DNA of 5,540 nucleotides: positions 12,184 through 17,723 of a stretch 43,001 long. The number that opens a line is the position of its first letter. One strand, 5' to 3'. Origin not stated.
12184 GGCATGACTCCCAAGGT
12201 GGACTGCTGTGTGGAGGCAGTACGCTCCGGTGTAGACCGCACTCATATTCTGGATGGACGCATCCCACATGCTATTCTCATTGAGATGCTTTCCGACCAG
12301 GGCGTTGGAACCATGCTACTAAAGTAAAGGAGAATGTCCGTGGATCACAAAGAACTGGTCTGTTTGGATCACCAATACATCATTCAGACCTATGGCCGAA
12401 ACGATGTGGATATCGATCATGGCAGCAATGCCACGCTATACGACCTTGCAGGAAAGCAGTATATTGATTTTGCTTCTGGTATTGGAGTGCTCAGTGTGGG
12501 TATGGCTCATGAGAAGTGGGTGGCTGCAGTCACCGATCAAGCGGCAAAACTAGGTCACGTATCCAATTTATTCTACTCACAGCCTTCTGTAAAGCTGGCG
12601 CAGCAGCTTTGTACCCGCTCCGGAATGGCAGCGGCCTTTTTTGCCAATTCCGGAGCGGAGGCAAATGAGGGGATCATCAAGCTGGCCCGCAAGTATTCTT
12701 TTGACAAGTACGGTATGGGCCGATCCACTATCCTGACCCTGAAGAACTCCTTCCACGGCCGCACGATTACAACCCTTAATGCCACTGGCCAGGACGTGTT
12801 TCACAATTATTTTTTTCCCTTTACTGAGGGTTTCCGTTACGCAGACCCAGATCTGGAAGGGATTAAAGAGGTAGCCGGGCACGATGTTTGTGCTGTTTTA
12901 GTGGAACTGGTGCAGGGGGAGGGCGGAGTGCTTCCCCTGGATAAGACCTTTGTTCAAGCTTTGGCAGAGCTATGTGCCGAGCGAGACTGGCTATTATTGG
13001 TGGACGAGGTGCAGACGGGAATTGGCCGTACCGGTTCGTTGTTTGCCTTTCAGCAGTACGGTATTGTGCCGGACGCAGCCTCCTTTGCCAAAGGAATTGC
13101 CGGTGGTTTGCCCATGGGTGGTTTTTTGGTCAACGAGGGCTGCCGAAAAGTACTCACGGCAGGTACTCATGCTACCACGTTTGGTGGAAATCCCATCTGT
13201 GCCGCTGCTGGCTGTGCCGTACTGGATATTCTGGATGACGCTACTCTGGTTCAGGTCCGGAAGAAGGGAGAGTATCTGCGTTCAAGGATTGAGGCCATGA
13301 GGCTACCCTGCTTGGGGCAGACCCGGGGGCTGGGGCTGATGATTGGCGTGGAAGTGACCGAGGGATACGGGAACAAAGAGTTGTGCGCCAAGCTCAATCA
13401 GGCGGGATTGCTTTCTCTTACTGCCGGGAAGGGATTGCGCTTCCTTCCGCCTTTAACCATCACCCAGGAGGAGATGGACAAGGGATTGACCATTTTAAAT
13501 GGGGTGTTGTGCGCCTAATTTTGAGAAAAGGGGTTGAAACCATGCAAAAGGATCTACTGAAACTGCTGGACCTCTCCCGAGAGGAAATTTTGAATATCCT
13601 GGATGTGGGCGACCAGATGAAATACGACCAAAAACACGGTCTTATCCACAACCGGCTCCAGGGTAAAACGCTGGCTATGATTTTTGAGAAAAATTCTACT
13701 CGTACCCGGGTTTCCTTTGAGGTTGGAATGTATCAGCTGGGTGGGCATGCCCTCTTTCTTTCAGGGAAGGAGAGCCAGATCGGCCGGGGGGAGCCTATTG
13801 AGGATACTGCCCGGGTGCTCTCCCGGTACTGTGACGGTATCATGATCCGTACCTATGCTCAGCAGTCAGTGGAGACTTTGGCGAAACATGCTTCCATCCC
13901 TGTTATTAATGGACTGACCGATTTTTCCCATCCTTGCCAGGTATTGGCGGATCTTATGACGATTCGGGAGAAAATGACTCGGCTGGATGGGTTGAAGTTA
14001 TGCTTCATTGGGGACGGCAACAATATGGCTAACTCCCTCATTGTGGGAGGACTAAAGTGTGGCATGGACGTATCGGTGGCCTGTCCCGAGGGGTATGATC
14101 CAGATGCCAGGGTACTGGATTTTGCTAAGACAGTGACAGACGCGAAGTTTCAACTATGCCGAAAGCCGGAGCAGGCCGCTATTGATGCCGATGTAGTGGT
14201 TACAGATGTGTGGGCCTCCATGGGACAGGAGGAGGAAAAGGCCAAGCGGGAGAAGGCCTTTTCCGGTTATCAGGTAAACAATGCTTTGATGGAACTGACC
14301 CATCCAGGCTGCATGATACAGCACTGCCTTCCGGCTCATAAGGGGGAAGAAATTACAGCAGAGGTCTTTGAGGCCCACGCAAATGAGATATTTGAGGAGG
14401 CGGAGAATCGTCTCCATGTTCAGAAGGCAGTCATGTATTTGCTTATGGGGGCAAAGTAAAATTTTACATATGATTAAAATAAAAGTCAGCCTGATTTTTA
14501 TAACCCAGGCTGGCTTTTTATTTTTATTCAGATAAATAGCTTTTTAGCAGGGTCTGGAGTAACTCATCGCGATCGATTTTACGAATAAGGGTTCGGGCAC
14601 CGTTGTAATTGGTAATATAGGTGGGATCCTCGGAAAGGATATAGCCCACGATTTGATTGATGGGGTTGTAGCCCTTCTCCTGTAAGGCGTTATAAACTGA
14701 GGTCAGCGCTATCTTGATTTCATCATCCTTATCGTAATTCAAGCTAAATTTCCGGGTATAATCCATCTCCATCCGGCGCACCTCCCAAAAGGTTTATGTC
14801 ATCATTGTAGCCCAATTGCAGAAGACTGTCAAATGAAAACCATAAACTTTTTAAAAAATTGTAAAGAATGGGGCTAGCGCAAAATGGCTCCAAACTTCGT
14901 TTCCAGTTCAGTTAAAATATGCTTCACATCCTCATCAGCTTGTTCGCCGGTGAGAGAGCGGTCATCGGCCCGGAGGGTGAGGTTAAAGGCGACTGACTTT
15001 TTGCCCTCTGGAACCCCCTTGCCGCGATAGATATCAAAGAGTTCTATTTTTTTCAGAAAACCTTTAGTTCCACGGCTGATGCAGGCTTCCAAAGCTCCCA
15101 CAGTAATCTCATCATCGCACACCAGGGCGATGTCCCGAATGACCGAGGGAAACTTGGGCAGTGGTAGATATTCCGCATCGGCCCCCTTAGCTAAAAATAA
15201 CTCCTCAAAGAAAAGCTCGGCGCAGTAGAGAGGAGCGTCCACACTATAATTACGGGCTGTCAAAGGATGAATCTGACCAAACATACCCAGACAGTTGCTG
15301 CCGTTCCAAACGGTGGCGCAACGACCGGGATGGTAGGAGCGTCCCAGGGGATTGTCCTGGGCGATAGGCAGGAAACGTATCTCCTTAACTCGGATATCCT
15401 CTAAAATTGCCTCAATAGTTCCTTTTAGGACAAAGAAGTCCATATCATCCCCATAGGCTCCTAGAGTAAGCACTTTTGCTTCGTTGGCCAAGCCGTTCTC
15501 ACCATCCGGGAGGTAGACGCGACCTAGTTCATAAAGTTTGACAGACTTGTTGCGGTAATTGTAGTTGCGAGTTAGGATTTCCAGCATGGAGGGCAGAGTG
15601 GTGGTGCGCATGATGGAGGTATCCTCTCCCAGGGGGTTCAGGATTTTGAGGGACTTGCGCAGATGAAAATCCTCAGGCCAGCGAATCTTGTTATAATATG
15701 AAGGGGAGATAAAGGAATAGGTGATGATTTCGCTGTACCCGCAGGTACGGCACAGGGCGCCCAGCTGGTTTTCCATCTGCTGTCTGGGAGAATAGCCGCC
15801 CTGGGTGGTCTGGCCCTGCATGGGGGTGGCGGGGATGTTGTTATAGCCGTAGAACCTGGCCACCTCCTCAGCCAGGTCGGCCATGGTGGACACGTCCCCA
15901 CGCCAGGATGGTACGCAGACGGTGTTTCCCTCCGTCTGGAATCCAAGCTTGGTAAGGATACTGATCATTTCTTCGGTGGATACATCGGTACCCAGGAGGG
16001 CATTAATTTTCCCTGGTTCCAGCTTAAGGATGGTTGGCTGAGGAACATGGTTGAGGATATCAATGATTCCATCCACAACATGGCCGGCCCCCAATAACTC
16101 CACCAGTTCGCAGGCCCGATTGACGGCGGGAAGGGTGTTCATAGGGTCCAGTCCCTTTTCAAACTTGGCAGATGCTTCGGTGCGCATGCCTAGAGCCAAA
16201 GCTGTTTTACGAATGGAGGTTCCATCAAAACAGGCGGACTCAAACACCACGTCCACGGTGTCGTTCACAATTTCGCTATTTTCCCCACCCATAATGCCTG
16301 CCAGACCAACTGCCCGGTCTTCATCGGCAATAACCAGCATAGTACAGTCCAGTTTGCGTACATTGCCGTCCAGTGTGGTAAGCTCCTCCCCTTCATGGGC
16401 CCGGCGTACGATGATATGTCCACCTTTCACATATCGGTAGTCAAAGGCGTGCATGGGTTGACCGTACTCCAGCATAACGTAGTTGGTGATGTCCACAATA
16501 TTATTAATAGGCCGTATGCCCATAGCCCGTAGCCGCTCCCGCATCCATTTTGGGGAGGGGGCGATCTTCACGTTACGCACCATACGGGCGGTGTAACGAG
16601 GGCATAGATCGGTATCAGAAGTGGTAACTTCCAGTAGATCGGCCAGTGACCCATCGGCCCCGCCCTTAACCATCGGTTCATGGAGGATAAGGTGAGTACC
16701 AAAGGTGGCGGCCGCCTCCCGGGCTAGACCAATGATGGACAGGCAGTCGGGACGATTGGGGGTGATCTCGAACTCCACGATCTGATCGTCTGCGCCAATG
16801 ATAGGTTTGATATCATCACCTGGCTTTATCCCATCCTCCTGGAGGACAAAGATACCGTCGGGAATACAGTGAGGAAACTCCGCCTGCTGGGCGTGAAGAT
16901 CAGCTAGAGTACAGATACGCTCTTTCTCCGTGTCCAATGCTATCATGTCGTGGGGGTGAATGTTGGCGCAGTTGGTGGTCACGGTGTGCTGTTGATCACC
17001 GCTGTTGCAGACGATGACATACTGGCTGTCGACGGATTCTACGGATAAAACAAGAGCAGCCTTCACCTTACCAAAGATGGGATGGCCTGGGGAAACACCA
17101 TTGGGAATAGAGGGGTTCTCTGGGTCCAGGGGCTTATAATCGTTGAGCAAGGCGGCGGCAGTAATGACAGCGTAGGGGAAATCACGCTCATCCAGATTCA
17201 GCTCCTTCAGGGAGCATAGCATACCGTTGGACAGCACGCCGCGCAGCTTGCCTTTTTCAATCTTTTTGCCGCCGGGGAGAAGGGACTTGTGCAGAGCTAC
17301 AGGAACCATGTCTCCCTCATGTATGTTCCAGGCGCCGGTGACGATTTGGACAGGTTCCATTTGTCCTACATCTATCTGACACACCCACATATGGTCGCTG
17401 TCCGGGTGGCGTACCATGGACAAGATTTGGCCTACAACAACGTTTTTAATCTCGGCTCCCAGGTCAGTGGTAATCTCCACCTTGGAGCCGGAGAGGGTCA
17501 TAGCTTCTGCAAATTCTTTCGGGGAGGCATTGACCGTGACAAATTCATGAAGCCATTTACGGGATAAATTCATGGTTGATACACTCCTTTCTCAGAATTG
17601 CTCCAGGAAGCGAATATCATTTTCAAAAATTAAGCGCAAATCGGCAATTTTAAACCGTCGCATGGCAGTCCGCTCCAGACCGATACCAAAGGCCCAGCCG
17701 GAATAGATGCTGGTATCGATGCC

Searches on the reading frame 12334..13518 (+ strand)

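Call 78: search_protein_families(library=pfam, proteins=[window:12334-13518:+], max_evalue=0.0001)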
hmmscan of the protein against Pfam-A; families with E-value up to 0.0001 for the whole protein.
window:12334-13518:+ (394 aa): 1 family
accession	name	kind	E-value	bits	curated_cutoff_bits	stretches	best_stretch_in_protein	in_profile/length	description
PF00202.27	Aminotran_3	-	6.7e-100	335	30.5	1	25-391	11-402/403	Aminotransferase class-III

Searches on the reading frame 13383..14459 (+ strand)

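Call 78: search_protein_families(library=pfam, proteins=[window:13383-14459:+], max_evalue=0.0001)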
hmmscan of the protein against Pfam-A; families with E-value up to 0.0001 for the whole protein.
window:13383-14459:+ (358 aa): 2 families
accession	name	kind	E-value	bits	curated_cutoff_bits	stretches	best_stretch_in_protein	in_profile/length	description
PF02729.26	OTCace_N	-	8.7e-55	185.3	29.9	1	56-196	1-148/148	Aspartate/ornithine carbamoyltransferase, carbamoyl-P binding domain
PF00185.30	OTCace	-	2.2e-52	177.7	29.4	1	202-354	1-157/157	Aspartate/ornithine carbamoyltransferase, Asp/Orn binding domain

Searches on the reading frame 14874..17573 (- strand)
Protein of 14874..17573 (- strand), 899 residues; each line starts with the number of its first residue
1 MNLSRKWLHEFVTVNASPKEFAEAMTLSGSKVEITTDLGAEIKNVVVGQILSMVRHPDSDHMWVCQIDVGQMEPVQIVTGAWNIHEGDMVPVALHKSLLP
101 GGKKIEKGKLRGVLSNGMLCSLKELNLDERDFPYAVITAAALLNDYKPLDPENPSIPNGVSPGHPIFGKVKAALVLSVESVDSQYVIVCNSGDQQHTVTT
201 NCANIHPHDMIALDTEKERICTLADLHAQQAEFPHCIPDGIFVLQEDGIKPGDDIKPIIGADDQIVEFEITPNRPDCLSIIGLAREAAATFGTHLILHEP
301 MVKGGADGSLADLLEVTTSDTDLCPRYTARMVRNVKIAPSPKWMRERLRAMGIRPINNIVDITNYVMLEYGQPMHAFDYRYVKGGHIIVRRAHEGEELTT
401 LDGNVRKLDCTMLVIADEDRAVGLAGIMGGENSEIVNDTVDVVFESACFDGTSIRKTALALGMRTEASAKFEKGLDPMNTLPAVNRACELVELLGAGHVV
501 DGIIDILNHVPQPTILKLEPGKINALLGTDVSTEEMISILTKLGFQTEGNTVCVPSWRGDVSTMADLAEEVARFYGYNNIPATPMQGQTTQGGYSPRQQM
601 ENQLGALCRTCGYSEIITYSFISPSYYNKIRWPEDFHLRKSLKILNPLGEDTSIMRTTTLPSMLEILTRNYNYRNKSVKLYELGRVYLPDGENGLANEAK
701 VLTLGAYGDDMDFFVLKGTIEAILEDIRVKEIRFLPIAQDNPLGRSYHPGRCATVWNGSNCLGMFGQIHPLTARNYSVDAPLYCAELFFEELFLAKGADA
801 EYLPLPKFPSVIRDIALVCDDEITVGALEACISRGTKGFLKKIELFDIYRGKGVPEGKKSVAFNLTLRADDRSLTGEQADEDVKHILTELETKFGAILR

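Call 5: search_protein_families(library=pfam, proteins=[window:14874-17573:-], max_evalue=0.01)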
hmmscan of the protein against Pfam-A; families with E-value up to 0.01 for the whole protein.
window:14874-17573:- (899 aa): 5 families
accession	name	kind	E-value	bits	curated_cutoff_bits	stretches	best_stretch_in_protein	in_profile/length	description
PF03483.22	B3_4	-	3.3e-70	235.6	29.3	1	324-492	2-170/174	B3/4 domain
PF17759.6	tRNA_synthFbeta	-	1.4e-58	198.3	22.4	1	580-787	1-212/214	Phenylalanyl tRNA synthetase beta chain CLM domain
PF03147.19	FDX-ACB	-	2.3e-26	92.5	31.1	1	806-899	1-94/94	Ferredoxin-fold anticodon binding domain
PF03484.21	B5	-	2.8e-21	75.9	28.6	1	517-577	2-67/67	tRNA synthetase B5 domain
PF01588.26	tRNA_bind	-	2.4e-17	63.2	27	1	45-128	1-78/96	Putative tRNA binding domain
